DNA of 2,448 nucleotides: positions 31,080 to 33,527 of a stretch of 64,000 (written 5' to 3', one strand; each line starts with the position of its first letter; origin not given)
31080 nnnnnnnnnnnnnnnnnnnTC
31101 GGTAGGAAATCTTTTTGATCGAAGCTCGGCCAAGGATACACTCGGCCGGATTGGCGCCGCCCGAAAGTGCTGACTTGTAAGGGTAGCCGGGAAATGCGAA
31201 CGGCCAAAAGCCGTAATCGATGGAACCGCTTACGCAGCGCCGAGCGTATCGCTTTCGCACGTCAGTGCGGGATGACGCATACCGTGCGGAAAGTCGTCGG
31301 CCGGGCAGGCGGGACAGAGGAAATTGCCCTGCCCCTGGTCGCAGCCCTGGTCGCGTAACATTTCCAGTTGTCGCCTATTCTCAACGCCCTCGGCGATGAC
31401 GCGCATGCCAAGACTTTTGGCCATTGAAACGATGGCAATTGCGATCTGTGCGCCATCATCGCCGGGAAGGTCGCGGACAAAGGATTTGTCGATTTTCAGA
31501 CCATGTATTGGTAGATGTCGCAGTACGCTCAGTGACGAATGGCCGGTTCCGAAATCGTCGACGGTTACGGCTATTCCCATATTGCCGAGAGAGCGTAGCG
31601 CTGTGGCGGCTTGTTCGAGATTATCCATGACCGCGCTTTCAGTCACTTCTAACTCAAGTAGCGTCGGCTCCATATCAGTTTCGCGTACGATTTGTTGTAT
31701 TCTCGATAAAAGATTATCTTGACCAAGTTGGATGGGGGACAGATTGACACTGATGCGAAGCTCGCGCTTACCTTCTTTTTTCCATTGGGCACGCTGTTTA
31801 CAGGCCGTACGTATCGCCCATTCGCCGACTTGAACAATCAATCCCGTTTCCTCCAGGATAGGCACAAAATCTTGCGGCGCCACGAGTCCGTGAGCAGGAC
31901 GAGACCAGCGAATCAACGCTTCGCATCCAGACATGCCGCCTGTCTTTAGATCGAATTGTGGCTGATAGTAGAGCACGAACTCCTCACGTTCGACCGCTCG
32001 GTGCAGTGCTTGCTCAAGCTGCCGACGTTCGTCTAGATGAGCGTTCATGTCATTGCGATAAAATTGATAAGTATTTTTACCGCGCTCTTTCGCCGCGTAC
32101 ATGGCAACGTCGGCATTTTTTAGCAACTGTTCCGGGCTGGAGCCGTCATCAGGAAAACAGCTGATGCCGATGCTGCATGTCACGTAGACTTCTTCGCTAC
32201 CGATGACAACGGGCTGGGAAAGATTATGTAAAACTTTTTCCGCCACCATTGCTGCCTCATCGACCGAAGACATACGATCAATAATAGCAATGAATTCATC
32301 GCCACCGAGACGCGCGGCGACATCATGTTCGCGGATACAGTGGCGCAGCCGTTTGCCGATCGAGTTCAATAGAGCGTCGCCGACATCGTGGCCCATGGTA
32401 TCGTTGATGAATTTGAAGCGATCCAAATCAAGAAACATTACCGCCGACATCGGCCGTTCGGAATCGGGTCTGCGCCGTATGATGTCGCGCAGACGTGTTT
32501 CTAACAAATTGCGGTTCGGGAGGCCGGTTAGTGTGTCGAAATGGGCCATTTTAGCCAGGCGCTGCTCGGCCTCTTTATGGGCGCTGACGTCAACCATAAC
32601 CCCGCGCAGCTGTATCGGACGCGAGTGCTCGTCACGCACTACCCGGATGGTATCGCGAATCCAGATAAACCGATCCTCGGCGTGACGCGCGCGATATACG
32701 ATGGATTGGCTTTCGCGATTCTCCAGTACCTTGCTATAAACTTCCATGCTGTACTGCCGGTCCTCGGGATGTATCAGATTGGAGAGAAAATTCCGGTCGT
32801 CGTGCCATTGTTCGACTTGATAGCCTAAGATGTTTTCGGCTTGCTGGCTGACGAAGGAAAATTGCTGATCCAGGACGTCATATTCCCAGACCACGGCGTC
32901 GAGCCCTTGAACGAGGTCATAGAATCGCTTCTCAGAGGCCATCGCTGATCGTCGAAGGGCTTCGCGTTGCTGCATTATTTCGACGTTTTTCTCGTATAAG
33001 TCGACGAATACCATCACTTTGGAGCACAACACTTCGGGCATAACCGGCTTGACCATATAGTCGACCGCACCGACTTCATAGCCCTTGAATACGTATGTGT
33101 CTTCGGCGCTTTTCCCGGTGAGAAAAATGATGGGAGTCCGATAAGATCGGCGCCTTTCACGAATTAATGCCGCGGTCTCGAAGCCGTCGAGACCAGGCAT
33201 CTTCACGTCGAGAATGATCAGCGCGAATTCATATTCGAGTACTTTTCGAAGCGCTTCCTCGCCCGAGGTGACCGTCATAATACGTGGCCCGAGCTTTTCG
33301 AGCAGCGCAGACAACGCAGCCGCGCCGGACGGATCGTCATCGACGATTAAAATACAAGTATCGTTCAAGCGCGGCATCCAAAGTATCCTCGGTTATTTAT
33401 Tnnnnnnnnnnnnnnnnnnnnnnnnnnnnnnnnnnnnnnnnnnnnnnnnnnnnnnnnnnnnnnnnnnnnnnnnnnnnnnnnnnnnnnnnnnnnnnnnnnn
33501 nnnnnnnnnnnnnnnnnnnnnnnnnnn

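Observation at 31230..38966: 1854-aa soluble poly-HAMP hybrid histidine kinase operonic with a REC-PAS-GGDEF-EAL protein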

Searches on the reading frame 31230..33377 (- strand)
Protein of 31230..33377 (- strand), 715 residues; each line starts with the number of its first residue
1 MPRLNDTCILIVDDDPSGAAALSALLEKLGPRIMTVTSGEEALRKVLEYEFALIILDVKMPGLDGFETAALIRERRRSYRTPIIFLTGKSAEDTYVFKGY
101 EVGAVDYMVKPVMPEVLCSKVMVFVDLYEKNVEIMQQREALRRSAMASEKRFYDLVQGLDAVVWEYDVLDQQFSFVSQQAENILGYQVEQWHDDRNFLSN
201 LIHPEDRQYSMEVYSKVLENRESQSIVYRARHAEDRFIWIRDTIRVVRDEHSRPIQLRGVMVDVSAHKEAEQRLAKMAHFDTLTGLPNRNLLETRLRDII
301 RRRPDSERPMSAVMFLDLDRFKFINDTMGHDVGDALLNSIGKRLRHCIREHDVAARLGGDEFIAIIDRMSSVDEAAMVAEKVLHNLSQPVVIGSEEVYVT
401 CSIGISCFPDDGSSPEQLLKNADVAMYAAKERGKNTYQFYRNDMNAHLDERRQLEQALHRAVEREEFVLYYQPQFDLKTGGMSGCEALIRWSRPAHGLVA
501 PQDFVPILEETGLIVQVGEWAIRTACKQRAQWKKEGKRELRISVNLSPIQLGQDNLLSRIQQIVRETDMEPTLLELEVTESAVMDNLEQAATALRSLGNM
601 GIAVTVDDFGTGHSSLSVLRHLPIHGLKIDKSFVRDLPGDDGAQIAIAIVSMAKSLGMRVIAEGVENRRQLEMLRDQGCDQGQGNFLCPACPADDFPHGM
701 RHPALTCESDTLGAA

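Call 5: search_protein_families(library=pfam, proteins=[window:31230-33377:-], max_evalue=0.01)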
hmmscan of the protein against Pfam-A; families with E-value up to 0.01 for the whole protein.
window:31230-33377:- (715 aa): 7 families
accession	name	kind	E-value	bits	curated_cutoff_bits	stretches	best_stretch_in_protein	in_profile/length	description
PF00563.25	EAL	-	4.1e-71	239.5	31.3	1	456-689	2-235/236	EAL domain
PF00990.26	GGDEF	-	5.3e-50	169.8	23.8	1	278-435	1-160/161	Diguanylate cyclase, GGDEF domain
PF00072.30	Response_reg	-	8e-26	90.8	30.2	1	9-121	1-110/111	Response regulator receiver domain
PF08447.18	PAS_3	-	1.4e-17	64.2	25.6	1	175-261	3-89/89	PAS fold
PF00989.32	PAS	-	9.6e-06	26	22.6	1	152-264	3-113/113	PAS fold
PF14598.12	PAS_11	-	0.00019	21.8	25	1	172-253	13-92/109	PAS domain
PF13426.13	PAS_9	-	0.0006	20.5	27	1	172-265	12-102/103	PAS domain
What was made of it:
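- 32073..32546 (-): GGDEF domain, aa 278-435, with RxxD (REHD) and GGDEF motifs intact. Pfam E=5.3e-50 (call 5).
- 31311..32012 (-): EAL domain, aa 456-689, with EAL, NLS, ExTE, DDFGTG, KID, EGVE and QG motifs intact. Pfam E=4.1e-71 (call 5).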

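Call 14: list_cluster_members(proteins=[P0074, P0118, window:31230-33377:-])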
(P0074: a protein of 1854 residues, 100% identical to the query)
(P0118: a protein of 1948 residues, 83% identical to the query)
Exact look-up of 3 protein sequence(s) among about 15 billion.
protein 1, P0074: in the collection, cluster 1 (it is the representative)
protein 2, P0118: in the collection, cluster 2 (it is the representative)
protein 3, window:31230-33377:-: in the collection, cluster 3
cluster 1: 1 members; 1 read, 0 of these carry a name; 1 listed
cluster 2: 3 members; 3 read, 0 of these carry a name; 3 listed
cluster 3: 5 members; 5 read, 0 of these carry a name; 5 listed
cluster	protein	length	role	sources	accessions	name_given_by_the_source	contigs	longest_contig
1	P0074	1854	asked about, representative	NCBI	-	-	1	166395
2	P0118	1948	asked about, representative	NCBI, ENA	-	-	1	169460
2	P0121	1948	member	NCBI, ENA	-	-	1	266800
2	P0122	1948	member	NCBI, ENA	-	-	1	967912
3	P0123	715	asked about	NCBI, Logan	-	-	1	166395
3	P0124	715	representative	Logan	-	-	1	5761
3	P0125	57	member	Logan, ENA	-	-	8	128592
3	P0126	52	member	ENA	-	-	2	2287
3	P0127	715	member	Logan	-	-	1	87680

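Call 23: search_protein_families(library=ncbifam, proteins=[window:31230-33377:-], max_evalue=0.00001)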
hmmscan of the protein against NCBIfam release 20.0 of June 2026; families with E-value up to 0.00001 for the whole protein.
window:31230-33377:- (715 aa): 110 families (the best 25 are shown)
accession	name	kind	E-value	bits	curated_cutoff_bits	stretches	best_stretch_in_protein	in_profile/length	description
NF045675.1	PhdiestaseDibA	equivalog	2.5e-152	508.4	980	1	116-695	45-620/623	phosphodiesterase DibA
NF007474.0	PRK10060.1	equivalog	1.7e-123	413.1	782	1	262-698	221-652/663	cyclic di-GMP phosphodiesterase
NF053781.1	cdiGMPphdstlr2612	equivalog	1e-122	411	1600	1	142-696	707-1261/1268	Tlr1612 family c-di-GMP phosphodiesterase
NF008467.0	PRK11359.1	equivalog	2.4e-107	359.9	857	1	268-701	366-793/800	oxygen-sensing cyclic-di-GMP phosphodiesterase DosP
NF052458.1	PhdiestGepA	equivalog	2.6e-96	323.6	1200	1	277-697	424-838/840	phosphodiesterase GepA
NF008807.1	PRK11829.1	equivalog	1.6e-85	287.6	733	1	268-696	232-658/670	biofilm formation regulator HmsP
NF007298.0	PRK09776.1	equivalog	6.1e-78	262.8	1135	1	260-694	666-1100/1111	diguanylate cyclase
NF052596.1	RR_EAL_PvrR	equivalog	7.3e-59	199.4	580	2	441-700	129-389/398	response regulator cyclic di-GMP phosphodiesterase PvrR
NF007135.0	PRK09581.1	equivalog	4.1e-58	197.3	474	2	272-436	286-451/457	PleD family two-component system response regulator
NF041880.1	EPS_EpsF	equivalog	3.5e-52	177.5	900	1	12-257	1-250/492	response regulator EpsF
NF007423.1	PRK09966.1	equivalog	1.4e-50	172.3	325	1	268-430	229-390/390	diguanylate cyclase DgcN/YfiN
TIGR00254.1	GGDEF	domain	1.7e-45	154.8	37.4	1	274-438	1-165/168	diguanylate cyclase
NF045673.1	c-di-GMPRcptLapD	equivalog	2.1e-40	138.7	1020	1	270-690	228-644/647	cyclic di-GMP receptor LapD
NF007839.0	PRK10551.1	equivalog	4.2e-39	134.5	461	1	451-701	261-511/518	cyclic di-GMP phosphodiesterase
NF038266.1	diguan_SiaD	equivalog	9.9e-39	133.2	290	1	268-436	84-251/252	biofilm regulation diguanylate cyclase SiaD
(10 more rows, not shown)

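Call 31: find_related_loci(query=window:31230-33377:-, collection=metagenome_contigs, flank=8000)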
Query window:31230-33377:- (715 aa) in metagenome_contigs; peptide patterns used: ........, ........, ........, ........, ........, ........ (x = any residue, [..] = any of these).
210 stretches matched a pattern; 71 encode a relative of the query (tblastn E <= 1e-3); 71 distinct loci.
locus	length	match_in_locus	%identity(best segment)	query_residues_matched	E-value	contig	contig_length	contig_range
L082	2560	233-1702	43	205-695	8e-134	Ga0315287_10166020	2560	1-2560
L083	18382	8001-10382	43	9-696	7e-125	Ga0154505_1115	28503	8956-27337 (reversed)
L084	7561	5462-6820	43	260-701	2e-116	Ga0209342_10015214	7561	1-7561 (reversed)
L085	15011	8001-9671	36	133-695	2e-114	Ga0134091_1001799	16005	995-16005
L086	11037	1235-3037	33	77-684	5e-114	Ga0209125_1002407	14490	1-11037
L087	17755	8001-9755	35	116-695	3e-112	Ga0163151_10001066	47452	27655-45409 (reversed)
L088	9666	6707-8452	36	123-687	2e-108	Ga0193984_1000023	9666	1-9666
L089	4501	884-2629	36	123-687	1e-108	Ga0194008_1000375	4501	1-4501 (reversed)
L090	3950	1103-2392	43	263-696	1e-109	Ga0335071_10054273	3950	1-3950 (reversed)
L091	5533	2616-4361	36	123-687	2e-107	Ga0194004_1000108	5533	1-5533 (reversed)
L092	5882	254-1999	36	123-687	1e-106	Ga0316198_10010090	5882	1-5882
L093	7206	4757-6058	42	260-695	3e-106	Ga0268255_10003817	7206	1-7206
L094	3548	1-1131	46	321-696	2e-108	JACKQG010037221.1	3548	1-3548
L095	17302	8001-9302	42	260-695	3e-106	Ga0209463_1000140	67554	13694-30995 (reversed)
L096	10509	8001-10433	43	9-694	2e-105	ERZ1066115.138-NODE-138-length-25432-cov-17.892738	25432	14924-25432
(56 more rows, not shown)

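Call 49: search_solved_structures(query=window:31230-33377:-, max_evalue=1e-20, show_alignments=2)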
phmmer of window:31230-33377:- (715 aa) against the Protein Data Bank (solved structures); distinct sequences matched with E-value up to 1e-20: 59.
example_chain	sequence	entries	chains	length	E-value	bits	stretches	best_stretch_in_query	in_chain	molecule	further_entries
4rnh_A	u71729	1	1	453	5.9e-121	408.2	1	273-696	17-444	Motility regulator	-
4rnf_A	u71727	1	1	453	1.4e-119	403.6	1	273-696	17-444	Motility regulator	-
5m3c_A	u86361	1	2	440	4.7e-118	398.6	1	279-698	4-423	Diguanylate cyclase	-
4rni_A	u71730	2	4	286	2e-72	247.8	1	442-696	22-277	Motility regulator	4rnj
9cmf_A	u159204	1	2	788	3e-72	247.3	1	268-700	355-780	Oxygen sensor protein DosP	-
9clo_A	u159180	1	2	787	3e-72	247.2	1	268-700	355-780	Oxygen sensor protein DosP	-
9bgv_A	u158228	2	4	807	3.1e-72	247.2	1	268-700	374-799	Oxygen sensor protein DosP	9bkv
9cdr_A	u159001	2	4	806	3.2e-72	247.1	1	268-700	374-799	Oxygen sensor protein DosP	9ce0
2r6o_A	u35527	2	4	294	1.2e-62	215.5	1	448-697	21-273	Putative diguanylate cyclase/phosphodiesterase (GGDEF & EAL domains) | PUTATIVE DIGUANYLATE CYCLASE/PHOSPHODIESTERASE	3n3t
5xgb_A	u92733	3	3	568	3.5e-62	213.9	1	260-688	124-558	Uncharacterized protein | Uncharacterized protein PA0861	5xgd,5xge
5m1t_A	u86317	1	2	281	1.7e-61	211.7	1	443-695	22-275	MucR Phosphodiesterase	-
8arv_A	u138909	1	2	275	4.9e-61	210.2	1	452-697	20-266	Bifunctional diguanylate cyclase/phosphodiesterase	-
4hjf_A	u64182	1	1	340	2.5e-54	188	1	384-692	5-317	GGDEF family protein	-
4hu3_A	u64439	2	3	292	1.8e-51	178.6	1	435-700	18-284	Oxygen sensor protein DosP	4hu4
5yrp_A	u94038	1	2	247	6.9e-51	176.6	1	466-688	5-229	Sensory box/response regulator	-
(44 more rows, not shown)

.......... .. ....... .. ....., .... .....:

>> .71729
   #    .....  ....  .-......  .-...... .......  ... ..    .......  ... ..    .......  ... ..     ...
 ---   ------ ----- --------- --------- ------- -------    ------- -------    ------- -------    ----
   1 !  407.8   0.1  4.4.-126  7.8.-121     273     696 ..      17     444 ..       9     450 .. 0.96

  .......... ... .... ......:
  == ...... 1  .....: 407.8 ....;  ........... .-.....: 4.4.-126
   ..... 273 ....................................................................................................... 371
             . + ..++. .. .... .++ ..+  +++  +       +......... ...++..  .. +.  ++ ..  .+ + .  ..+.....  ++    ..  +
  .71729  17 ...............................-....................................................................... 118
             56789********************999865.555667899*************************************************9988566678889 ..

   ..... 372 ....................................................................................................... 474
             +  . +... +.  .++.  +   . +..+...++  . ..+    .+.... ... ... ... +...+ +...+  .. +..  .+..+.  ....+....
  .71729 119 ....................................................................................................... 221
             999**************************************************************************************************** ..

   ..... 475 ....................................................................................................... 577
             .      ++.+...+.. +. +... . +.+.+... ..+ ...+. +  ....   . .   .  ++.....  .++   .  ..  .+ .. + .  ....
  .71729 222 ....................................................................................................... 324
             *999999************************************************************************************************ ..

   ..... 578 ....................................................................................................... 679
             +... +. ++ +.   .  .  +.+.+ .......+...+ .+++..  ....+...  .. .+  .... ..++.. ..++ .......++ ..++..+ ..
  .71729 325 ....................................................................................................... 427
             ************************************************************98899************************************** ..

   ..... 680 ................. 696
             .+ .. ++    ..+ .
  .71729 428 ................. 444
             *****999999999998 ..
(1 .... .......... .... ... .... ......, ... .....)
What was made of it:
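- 32073..32546 (-): Alignment to MorA 4rnh (call 49).
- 31311..32012 (-): Alignment to MorA 4rnh, E=5.9e-121 over GGDEF+EAL (call 49).
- On Receiver-regulated GGDEF-EAL c-di-GMP enzymes (CfcR / PleD-like logic): GGDEF, RxxD, EAL, NLS, ExTE, DDFGTG, KID, EGVE and QG are conserved against MorA (call 49).
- Closest known: MorA of Pseudomonas aeruginosa. Same: Closest solved GGDEF-EAL tandem (E=5.9e-121 over aa 273-696), with all catalytic motifs shared (call 49).
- Enzyme competence: all GGDEF and EAL signature motifs are conserved against the bifunctional MorA (call 49).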

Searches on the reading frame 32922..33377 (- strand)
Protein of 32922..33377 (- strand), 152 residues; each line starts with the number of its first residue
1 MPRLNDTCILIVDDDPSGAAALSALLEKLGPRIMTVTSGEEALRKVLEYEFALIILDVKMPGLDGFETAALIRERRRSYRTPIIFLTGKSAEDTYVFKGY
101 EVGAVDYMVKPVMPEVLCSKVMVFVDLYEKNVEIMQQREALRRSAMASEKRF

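Call 34: find_homologous_proteins(query=window:32922-33377:-, max_evalue=1e-10)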
Query seq(152 aa) (152 aa): 608 proteins with E <= 1e-10 among 1239 candidates; the best 120 are listed.
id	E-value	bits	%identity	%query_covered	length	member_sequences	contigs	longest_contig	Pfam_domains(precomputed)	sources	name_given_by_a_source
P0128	1.5e-43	166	56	99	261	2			PF08447.19,PF13426.14,PF13188.14,PF08448.17,PF00989.32,PF00072.31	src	-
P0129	7.5e-43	164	61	90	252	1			PF07730.20,PF00072.31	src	-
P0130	4.4e-42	161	60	86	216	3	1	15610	PF00072.31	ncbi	-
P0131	1.3e-41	160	59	91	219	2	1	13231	PF00072.31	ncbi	ncbi:MAG: response regulator, partial [Planctomycetota bacterium]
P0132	1.8e-41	159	59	86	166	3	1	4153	PF23198.2,PF00072.31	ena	-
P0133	2.3e-41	159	55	91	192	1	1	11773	PF07730.20,PF00072.31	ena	-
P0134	5.8e-41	158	57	90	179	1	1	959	PF00072.31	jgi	-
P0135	6.4e-41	157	59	88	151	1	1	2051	PF00072.31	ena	-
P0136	8.0e-41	157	57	96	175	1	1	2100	PF00072.31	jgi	jgi:CheY-like chemotaxis protein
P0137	1.2e-40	157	58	89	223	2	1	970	PF00072.31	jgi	jgi:response regulator RpfG family c-di-GMP phosphodiesterase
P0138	1.2e-40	156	56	89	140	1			PF00072.31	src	-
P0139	1.5e-40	156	58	87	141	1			PF00072.31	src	-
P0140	2.0e-40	156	59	88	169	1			PF00072.31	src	-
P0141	2.0e-40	156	57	93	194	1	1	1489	PF00072.31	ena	-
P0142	2.0e-40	156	63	81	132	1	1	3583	PF23198.2,PF00072.31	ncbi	ncbi:MAG: response regulator, partial [Betaproteobacteria bacterium]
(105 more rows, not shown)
